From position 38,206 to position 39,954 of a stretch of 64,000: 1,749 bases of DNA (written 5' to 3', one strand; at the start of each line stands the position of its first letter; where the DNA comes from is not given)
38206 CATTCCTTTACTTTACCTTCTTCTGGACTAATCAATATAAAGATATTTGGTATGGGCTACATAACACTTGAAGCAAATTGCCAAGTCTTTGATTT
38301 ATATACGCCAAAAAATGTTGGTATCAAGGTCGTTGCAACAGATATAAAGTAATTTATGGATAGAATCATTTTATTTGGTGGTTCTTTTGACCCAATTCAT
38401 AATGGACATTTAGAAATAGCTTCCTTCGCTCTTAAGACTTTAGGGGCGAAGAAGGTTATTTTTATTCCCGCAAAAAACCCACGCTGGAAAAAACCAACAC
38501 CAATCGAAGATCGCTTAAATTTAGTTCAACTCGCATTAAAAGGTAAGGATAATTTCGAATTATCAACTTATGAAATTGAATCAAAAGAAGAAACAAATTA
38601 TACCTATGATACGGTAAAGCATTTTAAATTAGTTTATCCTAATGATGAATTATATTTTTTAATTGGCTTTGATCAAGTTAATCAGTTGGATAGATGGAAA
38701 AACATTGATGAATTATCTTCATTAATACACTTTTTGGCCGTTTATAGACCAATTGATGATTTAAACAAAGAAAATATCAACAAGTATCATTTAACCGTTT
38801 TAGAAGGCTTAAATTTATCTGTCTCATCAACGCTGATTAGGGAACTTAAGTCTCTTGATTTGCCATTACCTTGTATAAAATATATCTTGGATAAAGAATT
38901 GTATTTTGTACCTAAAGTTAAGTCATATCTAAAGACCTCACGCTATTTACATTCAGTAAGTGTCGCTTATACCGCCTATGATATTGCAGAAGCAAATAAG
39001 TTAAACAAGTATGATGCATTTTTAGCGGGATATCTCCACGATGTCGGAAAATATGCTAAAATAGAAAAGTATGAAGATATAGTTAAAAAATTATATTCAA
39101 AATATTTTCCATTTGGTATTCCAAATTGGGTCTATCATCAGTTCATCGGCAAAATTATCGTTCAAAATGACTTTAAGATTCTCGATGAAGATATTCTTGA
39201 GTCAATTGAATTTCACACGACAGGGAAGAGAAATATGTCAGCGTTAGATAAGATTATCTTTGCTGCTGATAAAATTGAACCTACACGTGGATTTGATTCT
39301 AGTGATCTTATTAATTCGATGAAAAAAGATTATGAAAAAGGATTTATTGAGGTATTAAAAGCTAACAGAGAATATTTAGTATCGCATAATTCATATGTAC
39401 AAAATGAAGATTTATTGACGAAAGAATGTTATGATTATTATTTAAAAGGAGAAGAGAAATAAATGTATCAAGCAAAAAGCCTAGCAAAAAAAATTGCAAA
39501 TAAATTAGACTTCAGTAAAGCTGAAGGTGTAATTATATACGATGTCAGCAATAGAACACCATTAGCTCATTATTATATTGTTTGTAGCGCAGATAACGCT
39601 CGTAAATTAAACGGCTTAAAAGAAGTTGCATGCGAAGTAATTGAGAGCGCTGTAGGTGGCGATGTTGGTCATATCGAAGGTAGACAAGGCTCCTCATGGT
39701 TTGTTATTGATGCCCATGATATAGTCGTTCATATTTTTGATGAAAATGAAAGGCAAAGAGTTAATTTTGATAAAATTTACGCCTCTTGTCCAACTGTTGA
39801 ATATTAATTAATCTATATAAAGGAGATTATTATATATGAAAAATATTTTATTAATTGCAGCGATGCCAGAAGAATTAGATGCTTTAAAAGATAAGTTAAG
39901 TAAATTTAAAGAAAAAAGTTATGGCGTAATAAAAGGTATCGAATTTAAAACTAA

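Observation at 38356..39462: NadD-YqeK gene fusion (NaMN adenylyltransferase plus HD-domain Ap4A hydrolase)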

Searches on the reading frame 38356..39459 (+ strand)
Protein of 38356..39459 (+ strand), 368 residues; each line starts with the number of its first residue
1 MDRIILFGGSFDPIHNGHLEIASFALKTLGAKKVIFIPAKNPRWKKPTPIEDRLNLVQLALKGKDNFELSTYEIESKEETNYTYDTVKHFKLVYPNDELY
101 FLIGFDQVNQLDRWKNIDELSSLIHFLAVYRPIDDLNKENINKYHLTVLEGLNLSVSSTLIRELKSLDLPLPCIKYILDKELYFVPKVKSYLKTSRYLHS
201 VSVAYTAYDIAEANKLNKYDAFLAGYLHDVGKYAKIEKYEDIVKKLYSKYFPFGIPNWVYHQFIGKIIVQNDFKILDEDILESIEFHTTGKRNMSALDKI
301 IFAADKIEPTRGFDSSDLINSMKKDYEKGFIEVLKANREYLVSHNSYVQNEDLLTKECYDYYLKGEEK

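Call 3: search_protein_families(library=pfam, proteins=[window:38356-39459:+], max_evalue=0.01)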
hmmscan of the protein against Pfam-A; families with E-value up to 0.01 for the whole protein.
window:38356-39459:+ (368 aa): 4 families
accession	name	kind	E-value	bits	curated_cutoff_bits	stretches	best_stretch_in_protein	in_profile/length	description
PF01467.32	CTP_transf_like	-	1e-21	77.9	21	1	6-163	1-132/133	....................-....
PF01966.28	HD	-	4.9e-13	49.8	22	1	196-308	1-114/116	HD domain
PF08668.18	HDOD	-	2e-05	24.6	22.9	1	198-248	97-148/196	HDOD domain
PF01691.21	Adeno_E1B_19K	-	0.0051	16.8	25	0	316-346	37-67/135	Adenovirus E1B 19K protein / small t-antigen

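Call 4: search_protein_families(library=ncbifam, proteins=[window:38356-39459:+], max_evalue=0.01)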
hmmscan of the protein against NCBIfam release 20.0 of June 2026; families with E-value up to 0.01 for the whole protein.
window:38356-39459:+ (368 aa): 18 families
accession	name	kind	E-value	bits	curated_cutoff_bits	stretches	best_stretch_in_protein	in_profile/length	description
NF005519.0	PRK07152.1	equivalog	3.9e-91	305.7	315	1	3-351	2-351/361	nicotinate-nucleotide adenylyltransferase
TIGR00482.1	TIGR00482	equivalog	1e-42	146.4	112.45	1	6-183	1-194/194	nicotinate (nicotinamide) nucleotide adenylyltransferase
NF000840.1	PRK00071.1-3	equivalog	5.1e-42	143.6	150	1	2-170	6-179/201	nicotinate-nucleotide adenylyltransferase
NF000841.0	PRK00071.1-4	equivalog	2e-37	128.9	197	1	2-183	7-192/194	nicotinate-nucleotide adenylyltransferase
TIGR00488.1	TIGR00488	equivalog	5.7e-31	107.7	70.15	1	188-356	1-171/173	bis(5'-nucleosyl)-tetraphosphatase (symmetrical) YqeK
NF000839.0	PRK00071.1-1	equivalog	2.5e-27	96.2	187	1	5-139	9-145/219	nicotinate-nucleotide adenylyltransferase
NF000843.0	PRK00071.2-2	equivalog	9e-23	80.9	240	1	3-137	13-147/212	nicotinate-nucleotide adenylyltransferase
NF005410.0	PRK06973.1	equivalog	1.6e-20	73.5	214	1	3-138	23-163/243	nicotinate-nucleotide adenylyltransferase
NF000842.0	PRK00071.2-1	equivalog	1e-18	67.7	167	1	2-187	2-188/191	nicotinate-nucleotide adenylyltransferase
NF000846.0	PRK00071.2-5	equivalog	6.4e-14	51.9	329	1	3-136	20-153/210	nicotinate-nucleotide adenylyltransferase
NF000845.0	PRK00071.2-4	equivalog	2.9e-12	46.4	210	1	5-135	11-141/197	nicotinate-nucleotide adenylyltransferase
TIGR00125.1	cyt_tran_rel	domain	2.4e-10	40.5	27.7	1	4-66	1-65/65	adenylyltransferase/cytidyltransferase family protein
NF006479.0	PRK08887.1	equivalog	5.9e-08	32.7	164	1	1-129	1-131/174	nicotinate-nicotinamide nucleotide adenylyltransferase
TIGR01510.1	coaD_prev_kdtB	equivalog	2.9e-06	27.4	103.3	1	5-70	2-65/155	pantetheine-phosphate adenylyltransferase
TIGR00277.1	HDIG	domain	4.4e-05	23.3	27.6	1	197-238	6-47/84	HDIG domain-containing metalloprotein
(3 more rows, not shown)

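Call 5: find_homologous_proteins(query=window:38356-39459:+, max_evalue=0.00001)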
Query window:38356-39459:+ (368 aa): 1046 proteins with E <= 0.00001 among 4324 candidates; the best 120 are listed.
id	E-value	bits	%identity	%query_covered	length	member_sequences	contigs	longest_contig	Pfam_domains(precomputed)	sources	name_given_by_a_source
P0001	4.2e-242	821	100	100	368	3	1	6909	PF08668.19,PF01966.29,PF01467.33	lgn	-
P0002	8.7e-112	392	50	99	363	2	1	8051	PF01966.29,PF01467.33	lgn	-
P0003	4.5e-110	386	50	99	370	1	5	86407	PF01966.29,PF01467.33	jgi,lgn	jgi:nicotinate-nucleotide adenylyltransferase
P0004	2.0e-109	384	49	99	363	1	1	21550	PF01966.29,PF01467.33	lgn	-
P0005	1.5e-108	381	48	99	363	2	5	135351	PF01966.29,PF01467.33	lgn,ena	-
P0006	2.8e-107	377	50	99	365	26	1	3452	PF01966.29,PF01467.33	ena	-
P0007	5.7e-107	376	50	99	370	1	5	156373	PF01966.29,PF01467.33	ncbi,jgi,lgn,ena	ncbi:MAG: nicotinate (nicotinamide) nucleotide adenylyltransferase [Bacilli bacterium]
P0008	2.1e-106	374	48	99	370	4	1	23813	PF01966.29,PF01467.33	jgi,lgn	jgi:nicotinate-nucleotide adenylyltransferase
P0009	1.3e-105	372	50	99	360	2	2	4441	PF01966.29,PF01467.33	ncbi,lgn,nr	ncbi:MAG TPA: nicotinate (nicotinamide) nucleotide adenylyltransferase [Firmicutes bacterium]|nr:nic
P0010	1.4e-105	372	49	98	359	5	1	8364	PF08668.19,PF01966.29,PF01467.33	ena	-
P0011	1.3e-104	368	49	98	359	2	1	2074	PF08668.19,PF01966.29,PF01467.33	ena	-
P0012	2.6e-104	367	50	100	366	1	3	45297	PF01966.29,PF01467.33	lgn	-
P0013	1.3e-103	365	50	99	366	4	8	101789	PF01966.29,PF01467.33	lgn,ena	-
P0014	1.6e-103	365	49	99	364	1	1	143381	PF01966.29,PF01467.33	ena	-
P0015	5.4e-103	363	50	99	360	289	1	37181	PF01966.29,PF01467.33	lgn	-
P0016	5.9e-103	363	48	98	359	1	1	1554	PF08668.19,PF01966.29,PF01467.33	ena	-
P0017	3.9e-102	360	48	98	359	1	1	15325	PF08668.19,PF01966.29,PF01467.33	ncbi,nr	ncbi:MAG: nicotinate-nucleotide adenylyltransferase [Bacilli bacterium]|nr:nicotinate-nucleotide ade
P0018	5.8e-102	360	47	99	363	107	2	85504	PF01966.29,PF01467.33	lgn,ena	-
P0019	1.1e-101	359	49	99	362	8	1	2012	PF01966.29,PF01467.33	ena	-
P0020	1.6e-101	358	47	99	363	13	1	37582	PF01966.29,PF01467.33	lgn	-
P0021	2.4e-101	358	48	98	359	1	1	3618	PF08668.19,PF01966.29,PF01467.33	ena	-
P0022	2.6e-101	358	47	99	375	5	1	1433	PF01966.29,PF01467.33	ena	-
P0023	3.2e-101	357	48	99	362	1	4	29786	PF01966.29,PF01467.33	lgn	-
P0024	4.3e-101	357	48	99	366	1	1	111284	PF01966.29,PF01467.33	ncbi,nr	ncbi:MAG: nicotinate (nicotinamide) nucleotide adenylyltransferase [Bacilli bacterium]|nr:nicotinate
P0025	7.6e-101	356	49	98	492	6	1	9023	PF01966.29,PF01467.33,PF02410.22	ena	-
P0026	9.8e-101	356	49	99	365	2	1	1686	PF08668.19,PF01966.29,PF01467.33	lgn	-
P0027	1.5e-100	355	48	99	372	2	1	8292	PF01966.29,PF01467.33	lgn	-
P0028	2.3e-100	354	48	100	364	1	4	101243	PF01966.29,PF01467.33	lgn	-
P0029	2.8e-100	354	49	98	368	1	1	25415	PF08668.19,PF01966.29,PF01467.33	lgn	-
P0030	2.9e-100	354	48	98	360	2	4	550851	PF08668.19,PF01966.29,PF01467.33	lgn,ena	-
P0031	4.8e-100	353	46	98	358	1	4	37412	PF01966.29,PF01467.33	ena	-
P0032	5.9e-100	353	47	99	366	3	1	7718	PF01966.29,PF01467.33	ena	-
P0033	2.9e-99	351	49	98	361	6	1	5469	PF08668.19,PF01966.29,PF01467.33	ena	-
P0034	3.1e-99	351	50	98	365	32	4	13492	PF08668.19,PF01966.29,PF01467.33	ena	-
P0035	4.0e-99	350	48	98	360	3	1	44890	PF08668.19,PF01966.29,PF01467.33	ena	-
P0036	6.5e-99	350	49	98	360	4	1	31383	PF08668.19,PF01966.29,PF01467.33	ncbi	-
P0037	9.0e-99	349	46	99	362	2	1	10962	PF08668.19,PF01966.29,PF01467.33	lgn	-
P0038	1.0e-98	349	48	98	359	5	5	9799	PF08668.19,PF01966.29,PF01467.33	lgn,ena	-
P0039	1.1e-98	349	48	98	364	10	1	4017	PF01966.29,PF01467.33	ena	-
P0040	1.3e-98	349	47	99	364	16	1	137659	PF01966.29,PF01467.33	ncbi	-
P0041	1.9e-98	348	49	98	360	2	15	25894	PF01966.29,PF01467.33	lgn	-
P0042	2.3e-98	348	48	99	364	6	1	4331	PF01966.29,PF01467.33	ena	-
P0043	2.8e-98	348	46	99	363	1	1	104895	PF01966.29,PF01467.33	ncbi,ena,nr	ncbi:MAG: nicotinate (nicotinamide) nucleotide adenylyltransferase [Erysipelotrichales bacterium]|nr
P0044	4.5e-98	347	48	99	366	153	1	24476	PF01966.29,PF01467.33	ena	-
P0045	4.7e-98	347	48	98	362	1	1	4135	PF08668.19,PF01966.29,PF01467.33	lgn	-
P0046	5.3e-98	347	46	99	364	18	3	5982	PF01966.29,PF01467.33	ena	-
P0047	5.5e-98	347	50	98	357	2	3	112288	PF08668.19,PF01966.29,PF01467.33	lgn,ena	-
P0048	5.9e-98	346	46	99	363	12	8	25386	PF01966.29,PF01467.33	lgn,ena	-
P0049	6.3e-98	346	49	99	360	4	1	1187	PF08668.19,PF01966.29,PF01467.33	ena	-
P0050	7.2e-98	346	47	99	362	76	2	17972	PF01966.29,PF01467.33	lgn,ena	-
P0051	8.0e-98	346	49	100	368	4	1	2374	PF08668.19,PF01966.29,PF01467.33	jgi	jgi:nicotinate-nucleotide adenylyltransferase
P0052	9.5e-98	346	49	99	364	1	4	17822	PF08668.19,PF01966.29,PF01467.33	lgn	-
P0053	1.0e-97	346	48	99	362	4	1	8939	PF08668.19,PF01966.29,PF01467.33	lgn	-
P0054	1.1e-97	346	46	98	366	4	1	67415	PF08668.19,PF01966.29,PF01467.33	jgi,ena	-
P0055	1.1e-97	346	50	99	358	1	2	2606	PF08668.19,PF01966.29,PF01467.33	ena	-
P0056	1.2e-97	345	49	98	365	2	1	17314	PF08668.19,PF01966.29,PF01467.33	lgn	-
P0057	1.2e-97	345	47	99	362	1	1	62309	PF01966.29,PF01467.33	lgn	-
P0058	1.3e-97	345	46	99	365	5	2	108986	PF01966.29,PF01467.33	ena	-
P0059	2.0e-97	345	50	98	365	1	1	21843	PF08668.19,PF01966.29,PF01467.33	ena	-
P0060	2.2e-97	345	49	98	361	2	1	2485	PF08668.19,PF01966.29,PF01467.33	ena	-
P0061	3.7e-97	344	46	99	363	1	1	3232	PF08668.19,PF01966.29,PF01467.33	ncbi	-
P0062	4.5e-97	344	47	99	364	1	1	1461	PF08668.19,PF01966.29,PF01467.33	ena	-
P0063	5.1e-97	343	47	99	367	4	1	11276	PF01966.29,PF01467.33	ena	-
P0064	5.9e-97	343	48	99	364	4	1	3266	PF01966.29,PF01467.33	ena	-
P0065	7.6e-97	343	47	98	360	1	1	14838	PF08668.19,PF01966.29,PF01467.33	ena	-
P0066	7.9e-97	343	46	100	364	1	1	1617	PF08668.19,PF01966.29,PF01467.33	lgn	-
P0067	8.3e-97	343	49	98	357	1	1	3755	PF08668.19,PF01966.29,PF01467.33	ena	-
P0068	1.0e-96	342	46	99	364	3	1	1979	PF08668.19,PF01966.29,PF01467.33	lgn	-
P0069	1.1e-96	342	47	99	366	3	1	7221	PF01966.29,PF01467.33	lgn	-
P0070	1.2e-96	342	47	100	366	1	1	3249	PF08668.19,PF01966.29,PF01467.33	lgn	-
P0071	1.3e-96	342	46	99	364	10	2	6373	PF08668.19,PF01966.29,PF01467.33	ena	-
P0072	1.3e-96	342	47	98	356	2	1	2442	PF08668.19,PF01966.29,PF01467.33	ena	-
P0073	1.4e-96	342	47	98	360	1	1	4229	PF01966.29,PF01467.33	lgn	-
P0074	1.6e-96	342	46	99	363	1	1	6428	PF01966.29,PF01467.33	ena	-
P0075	1.6e-96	342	47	99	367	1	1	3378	PF08668.19,PF01966.29,PF01467.33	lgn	-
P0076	1.7e-96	342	48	98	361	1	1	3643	PF08668.19,PF01966.29,PF01467.33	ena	-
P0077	1.8e-96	342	47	100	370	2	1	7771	PF08668.19,PF01966.29,PF01467.33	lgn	-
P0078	1.9e-96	341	46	99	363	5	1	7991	PF01966.29,PF01467.33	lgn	-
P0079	2.5e-96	341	45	99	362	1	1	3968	PF01966.29,PF01467.33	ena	-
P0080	2.8e-96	341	49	98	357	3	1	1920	PF08668.19,PF01966.29,PF01467.33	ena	-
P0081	3.1e-96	341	47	100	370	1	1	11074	PF08668.19,PF01966.29,PF01467.33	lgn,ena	-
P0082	3.3e-96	341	46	100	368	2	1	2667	PF01966.29,PF01467.33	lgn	-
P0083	3.6e-96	341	46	100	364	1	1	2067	PF08668.19,PF01966.29,PF01467.33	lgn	-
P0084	3.8e-96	341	48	98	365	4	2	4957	PF08668.19,PF01966.29,PF01467.33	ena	-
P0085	4.6e-96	340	46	98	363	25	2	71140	PF01966.29,PF01467.33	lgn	-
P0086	5.1e-96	340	48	98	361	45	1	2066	PF08668.19,PF01966.29,PF01467.33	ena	-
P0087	5.8e-96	340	48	98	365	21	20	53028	PF08668.19,PF01966.29,PF01467.33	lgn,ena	-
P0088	5.9e-96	340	47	98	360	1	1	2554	PF08668.19,PF01966.29,PF01467.33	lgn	-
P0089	6.6e-96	340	47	99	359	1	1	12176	PF01966.29,PF01467.33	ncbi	-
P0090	6.9e-96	340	48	98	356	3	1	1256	PF08668.19,PF01966.29,PF01467.33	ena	-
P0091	7.5e-96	340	46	100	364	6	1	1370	PF08668.19,PF01966.29,PF01467.33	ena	-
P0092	7.9e-96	339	48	99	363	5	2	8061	PF01966.29,PF01467.33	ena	-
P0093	8.9e-96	339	49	99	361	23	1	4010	PF08668.19,PF01966.29,PF01467.33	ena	-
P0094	1.3e-95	339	47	99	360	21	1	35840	PF08668.19,PF01966.29,PF01467.33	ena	-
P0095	1.3e-95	339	47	99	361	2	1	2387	PF01966.29,PF01467.33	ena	-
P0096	1.3e-95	339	48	99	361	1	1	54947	PF01966.29,PF01467.33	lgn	-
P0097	1.4e-95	339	46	98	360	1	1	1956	PF08668.19,PF01966.29,PF01467.33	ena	-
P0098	1.4e-95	339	47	99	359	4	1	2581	PF01966.29,PF01467.33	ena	-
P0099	1.4e-95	339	46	99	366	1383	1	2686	PF01966.29,PF01467.33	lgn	-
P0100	1.6e-95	338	49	98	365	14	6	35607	PF08668.19,PF01966.29,PF01467.33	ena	-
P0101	2.3e-95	338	48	98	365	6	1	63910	PF08668.19,PF01966.29,PF01467.33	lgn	-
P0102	2.4e-95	338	47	98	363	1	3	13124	PF01966.29,PF01467.33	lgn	-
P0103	2.4e-95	338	48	99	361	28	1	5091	PF08668.19,PF01966.29,PF01467.33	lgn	-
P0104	3.0e-95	338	47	99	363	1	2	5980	PF01966.29,PF01467.33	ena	-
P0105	3.1e-95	338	46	99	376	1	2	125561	PF08668.19,PF01966.29,PF01467.33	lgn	-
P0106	3.2e-95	337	46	98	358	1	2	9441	PF08668.19,PF01966.29,PF01467.33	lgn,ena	-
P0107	3.5e-95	337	47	98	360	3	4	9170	PF01966.29,PF01467.33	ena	-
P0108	3.5e-95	337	47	98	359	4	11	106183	PF08668.19,PF01966.29,PF01467.33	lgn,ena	-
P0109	3.6e-95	337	47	99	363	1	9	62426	PF08668.19,PF01966.29,PF01467.33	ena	-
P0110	4.0e-95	337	48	98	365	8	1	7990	PF08668.19,PF01966.29,PF01467.33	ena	-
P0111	4.0e-95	337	48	98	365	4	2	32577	PF08668.19,PF01966.29,PF01467.33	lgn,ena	-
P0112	4.4e-95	337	48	98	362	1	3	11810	PF01966.29,PF01467.33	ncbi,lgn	-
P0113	5.0e-95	337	48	98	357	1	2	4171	PF08668.19,PF01966.29,PF01467.33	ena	-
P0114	5.5e-95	337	46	99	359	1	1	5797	PF01966.29,PF01467.33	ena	-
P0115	5.7e-95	337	48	98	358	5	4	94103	PF08668.19,PF01966.29,PF01467.33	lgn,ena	-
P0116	6.0e-95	337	45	99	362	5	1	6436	PF01966.29,PF01467.33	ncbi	-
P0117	6.3e-95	337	49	98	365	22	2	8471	PF08668.19,PF01966.29,PF01467.33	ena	-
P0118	6.7e-95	336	48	98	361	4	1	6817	PF08668.19,PF01966.29,PF01467.33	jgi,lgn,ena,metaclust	metaclust:\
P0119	6.8e-95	336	45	99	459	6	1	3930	PF01966.29,PF01467.33,PF01985.27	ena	-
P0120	6.9e-95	336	44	99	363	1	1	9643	PF08668.19,PF01966.29,PF01467.33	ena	-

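Call 8: find_related_loci(query=window:38356-39459:+, collection=genome_contigs, flank=6000)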
Query window:38356-39459:+ (368 aa) in genome_contigs; peptide patterns used: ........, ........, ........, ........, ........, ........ (x = any residue, [..] = any of these).
600 stretches matched a pattern (row limit reached: there are more); 484 encode a relative of the query (tblastn E <= 1e-3); the best 80 are kept; 80 distinct loci.
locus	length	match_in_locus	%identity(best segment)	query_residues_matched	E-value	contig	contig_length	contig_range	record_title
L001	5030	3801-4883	49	1-363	3e-113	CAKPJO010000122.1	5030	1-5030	MAG: uncultured Bacilli bacterium isolate REFINED_METABAT215_TOP10_CONTIGS_1500_ASSEMBLY_K77_MERGED__Hadza_MoBio_hadza-A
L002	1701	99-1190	46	1-368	1e-111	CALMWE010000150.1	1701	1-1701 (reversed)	MAG TPA_asm: uncultured Bacillales bacterium isolate SRR8859111_bin.165_CONCOCT_v1.1_MAG genome assembly, contig: ERZ164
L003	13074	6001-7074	47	3-363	2e-100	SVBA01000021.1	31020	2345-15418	MAG: Erysipelotrichaceae bacterium isolate SIG216 NODE_525_length_31020_cov_40.472643, whole genome shotgun sequence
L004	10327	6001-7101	48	1-367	3e-95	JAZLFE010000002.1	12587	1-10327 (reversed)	MAG: Bacilli bacterium isolate T1900045005_TA20190067.MAGScoT_cleanbin_000122 SGB_4354_k141_2425515, whole genome shotgu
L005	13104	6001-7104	45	1-367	3e-95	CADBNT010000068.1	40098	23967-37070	MAG: uncultured Erysipelotrichaceae bacterium isolate RUG14136 genome assembly, contig: RUG14136_asm_68, whole genome sh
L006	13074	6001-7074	45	3-363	2e-93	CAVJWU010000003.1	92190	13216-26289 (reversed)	Azospirillum sp. CAG:239 isolate H07681-L1_cleanbin_000018 genome assembly, contig: Spades_H07681-L1_contig_101, whole g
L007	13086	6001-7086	45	4-364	2e-92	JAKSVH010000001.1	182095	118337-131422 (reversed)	MAG: Bacilli bacterium isolate Horse_feces354 MAG354_1, whole genome shotgun sequence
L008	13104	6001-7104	42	1-368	3e-89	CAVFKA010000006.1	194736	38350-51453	bacterium isolate H07627-L1_cleanbin_000022 genome assembly, contig: Spades_H07627-L1_contig_5, whole genome shotgun seq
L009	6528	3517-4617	39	1-367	7e-80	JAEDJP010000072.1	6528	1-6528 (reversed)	MAG: Bacilli bacterium isolate MAG191 NODE_13028_length_6528_cov_4.672795, whole genome shotgun sequence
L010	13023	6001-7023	35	1-348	8e-55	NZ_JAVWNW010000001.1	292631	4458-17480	MAG: Anaerorhabdus sp. isolate CGS3Y1-bin16 NODE_15_length_292631_cov_95.106731, whole genome shotgun sequence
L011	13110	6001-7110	33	3-342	3e-50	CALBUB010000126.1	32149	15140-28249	MAG TPA_asm: uncultured Firmicutes bacterium isolate SRR6713629_bin.84_CONCOCT_v1.1_MAG genome assembly, contig: ERZ7949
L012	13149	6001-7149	35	3-364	2e-49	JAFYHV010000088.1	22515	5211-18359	MAG: Lachnospiraceae bacterium isolate RGIG7104 Water_buffalos_Abomasum-1__c338581, whole genome shotgun sequence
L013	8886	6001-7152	32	3-362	5e-49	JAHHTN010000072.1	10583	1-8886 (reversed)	MAG: Faecalimonas sp. isolate MAG083 MAG083_72, whole genome shotgun sequence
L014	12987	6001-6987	35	1-322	5e-48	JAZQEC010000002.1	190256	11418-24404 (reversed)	MAG: Clostridia bacterium isolate T1900044635_TS20190101.MAGScoT_cleanbin_000035 SGB_1131_k141_155228, whole genome shot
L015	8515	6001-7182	32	4-362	4e-47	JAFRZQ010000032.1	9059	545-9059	MAG: Anaerotignum sp. isolate RGIG2943 Goat_Rectum-1__c49747, whole genome shotgun sequence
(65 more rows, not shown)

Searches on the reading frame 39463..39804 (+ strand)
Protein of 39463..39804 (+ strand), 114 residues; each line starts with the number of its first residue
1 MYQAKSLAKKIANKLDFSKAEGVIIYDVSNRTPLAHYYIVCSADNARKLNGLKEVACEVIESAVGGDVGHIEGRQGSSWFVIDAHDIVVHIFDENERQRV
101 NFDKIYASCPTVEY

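Call 3: search_protein_families(library=pfam, proteins=[window:39463-39804:+], max_evalue=0.01)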
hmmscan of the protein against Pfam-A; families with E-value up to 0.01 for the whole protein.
window:39463-39804:+ (114 aa): 1 family
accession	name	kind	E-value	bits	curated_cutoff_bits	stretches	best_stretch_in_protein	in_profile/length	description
PF02410.21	RsfS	-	5.5e-19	68.6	21.6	1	10-106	2-98/98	Ribosomal silencing factor during starvation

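Call 4: search_protein_families(library=ncbifam, proteins=[window:39463-39804:+], max_evalue=0.01)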
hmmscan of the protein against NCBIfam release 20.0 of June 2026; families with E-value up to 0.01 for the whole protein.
window:39463-39804:+ (114 aa): 1 family
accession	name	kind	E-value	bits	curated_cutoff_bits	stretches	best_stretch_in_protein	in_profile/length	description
TIGR00090.1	rsfS_iojap_ybeB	equivalog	1.2e-18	67.1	56.9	1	8-106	2-99/99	ribosome silencing factor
